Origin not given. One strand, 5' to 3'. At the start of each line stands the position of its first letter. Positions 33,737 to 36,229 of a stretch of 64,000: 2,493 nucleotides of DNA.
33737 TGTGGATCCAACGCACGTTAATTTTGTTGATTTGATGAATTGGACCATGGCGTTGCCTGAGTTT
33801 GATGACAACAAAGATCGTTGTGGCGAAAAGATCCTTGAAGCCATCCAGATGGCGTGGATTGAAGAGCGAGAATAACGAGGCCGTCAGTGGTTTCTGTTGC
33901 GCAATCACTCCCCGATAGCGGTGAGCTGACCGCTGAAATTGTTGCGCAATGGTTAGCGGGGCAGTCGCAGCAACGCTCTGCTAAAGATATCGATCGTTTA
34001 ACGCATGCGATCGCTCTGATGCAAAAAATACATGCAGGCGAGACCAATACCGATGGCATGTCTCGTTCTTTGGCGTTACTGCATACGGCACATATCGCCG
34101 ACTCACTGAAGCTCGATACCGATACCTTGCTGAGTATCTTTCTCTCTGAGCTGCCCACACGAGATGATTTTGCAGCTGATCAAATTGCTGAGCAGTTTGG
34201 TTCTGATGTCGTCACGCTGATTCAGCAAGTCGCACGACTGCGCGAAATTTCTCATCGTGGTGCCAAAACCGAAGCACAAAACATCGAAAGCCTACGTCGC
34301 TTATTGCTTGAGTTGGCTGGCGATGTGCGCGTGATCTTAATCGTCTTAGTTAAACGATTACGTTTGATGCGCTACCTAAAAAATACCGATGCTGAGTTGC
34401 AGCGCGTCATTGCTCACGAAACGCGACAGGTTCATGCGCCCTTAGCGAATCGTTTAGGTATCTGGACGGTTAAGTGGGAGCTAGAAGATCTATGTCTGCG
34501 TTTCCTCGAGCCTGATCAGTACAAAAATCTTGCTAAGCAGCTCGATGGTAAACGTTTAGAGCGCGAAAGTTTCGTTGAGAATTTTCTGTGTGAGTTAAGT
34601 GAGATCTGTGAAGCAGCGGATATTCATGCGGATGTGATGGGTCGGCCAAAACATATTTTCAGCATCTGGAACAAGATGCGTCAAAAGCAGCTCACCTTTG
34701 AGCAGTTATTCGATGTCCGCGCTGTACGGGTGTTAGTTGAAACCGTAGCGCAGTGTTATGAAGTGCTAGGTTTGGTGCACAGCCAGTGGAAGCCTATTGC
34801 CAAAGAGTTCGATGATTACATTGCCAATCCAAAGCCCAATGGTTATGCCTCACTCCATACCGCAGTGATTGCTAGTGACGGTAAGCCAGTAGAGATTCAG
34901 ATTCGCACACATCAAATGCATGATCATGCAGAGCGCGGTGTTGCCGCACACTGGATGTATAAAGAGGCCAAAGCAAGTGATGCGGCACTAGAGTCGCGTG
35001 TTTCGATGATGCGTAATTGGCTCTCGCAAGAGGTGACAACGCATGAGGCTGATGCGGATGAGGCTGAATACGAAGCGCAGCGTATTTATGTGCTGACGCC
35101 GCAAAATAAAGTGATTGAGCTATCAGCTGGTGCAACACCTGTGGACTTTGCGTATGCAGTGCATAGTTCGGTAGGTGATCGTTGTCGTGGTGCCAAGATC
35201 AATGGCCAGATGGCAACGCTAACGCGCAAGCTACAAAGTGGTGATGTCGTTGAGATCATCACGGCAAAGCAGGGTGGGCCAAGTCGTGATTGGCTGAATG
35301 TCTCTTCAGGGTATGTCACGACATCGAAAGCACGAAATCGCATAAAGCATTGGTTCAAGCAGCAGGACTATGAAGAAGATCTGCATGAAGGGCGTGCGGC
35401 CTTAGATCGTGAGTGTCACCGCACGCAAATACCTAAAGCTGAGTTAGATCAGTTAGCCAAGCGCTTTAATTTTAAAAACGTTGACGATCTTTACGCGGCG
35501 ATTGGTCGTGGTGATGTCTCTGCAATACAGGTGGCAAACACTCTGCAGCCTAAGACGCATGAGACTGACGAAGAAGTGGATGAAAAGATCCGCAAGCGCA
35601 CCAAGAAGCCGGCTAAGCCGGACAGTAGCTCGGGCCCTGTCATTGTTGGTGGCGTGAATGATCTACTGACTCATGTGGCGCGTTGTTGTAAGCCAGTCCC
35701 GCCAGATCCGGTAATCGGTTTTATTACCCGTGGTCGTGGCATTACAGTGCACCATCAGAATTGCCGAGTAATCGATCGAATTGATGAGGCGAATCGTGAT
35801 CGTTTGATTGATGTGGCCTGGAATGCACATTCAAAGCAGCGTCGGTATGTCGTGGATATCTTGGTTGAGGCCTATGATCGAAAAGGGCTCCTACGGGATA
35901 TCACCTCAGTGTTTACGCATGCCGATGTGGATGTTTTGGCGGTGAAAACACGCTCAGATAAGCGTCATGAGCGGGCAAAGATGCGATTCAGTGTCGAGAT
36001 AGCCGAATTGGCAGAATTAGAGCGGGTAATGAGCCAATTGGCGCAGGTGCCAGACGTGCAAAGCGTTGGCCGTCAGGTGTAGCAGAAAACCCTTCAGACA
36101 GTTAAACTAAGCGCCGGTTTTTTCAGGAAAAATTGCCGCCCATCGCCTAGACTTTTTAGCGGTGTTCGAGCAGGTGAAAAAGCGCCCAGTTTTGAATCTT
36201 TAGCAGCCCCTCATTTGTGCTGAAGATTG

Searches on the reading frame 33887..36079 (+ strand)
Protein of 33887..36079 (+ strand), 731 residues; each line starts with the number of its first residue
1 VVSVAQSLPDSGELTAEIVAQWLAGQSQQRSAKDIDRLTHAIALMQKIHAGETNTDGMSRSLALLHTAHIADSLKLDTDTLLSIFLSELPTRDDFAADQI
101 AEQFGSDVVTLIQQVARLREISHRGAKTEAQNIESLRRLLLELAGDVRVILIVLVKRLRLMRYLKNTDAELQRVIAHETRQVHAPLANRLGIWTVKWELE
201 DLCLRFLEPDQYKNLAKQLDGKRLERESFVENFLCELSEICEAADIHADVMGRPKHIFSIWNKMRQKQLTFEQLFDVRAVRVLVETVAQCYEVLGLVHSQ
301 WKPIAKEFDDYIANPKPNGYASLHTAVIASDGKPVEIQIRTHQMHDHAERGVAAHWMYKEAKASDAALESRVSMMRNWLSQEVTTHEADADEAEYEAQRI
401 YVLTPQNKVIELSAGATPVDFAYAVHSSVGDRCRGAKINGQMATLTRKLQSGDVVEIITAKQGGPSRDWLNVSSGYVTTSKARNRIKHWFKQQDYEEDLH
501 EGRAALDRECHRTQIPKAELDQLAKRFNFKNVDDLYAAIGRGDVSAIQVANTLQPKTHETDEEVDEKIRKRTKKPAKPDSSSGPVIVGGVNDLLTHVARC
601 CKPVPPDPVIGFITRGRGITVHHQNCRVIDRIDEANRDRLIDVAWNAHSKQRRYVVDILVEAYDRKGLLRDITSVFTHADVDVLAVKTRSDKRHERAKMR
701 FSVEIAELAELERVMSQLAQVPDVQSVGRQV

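Call 59: search_protein_families(library=pfam, proteins=[window:33887-36079:+], max_evalue=0.00001)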
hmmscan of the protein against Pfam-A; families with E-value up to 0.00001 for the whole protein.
window:33887-36079:+ (731 aa): 6 families
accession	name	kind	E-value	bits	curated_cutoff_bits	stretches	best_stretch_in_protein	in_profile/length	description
PF04607.23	RelA_SpoT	-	1.1e-42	145.3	27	1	252-362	1-112/113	Region found in RelA / SpoT proteins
PF13328.12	HD_4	-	9.9e-32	110.3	27.2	1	41-193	1-156/156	HD domain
PF02824.27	TGS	-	9.5e-22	77.3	22.2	1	400-459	1-60/60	TGS domain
PF13291.12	ACT_4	-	2e-20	73.7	27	1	651-729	2-80/80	ACT domain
PF19296.4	RelA_AH_RIS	-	1.5e-12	48.4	23.8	1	477-625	4-171/185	RelA/SpoT, AH and RIS domains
PF01842.31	ACT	-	7.6e-10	38.8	27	1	658-722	3-65/66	ACT domain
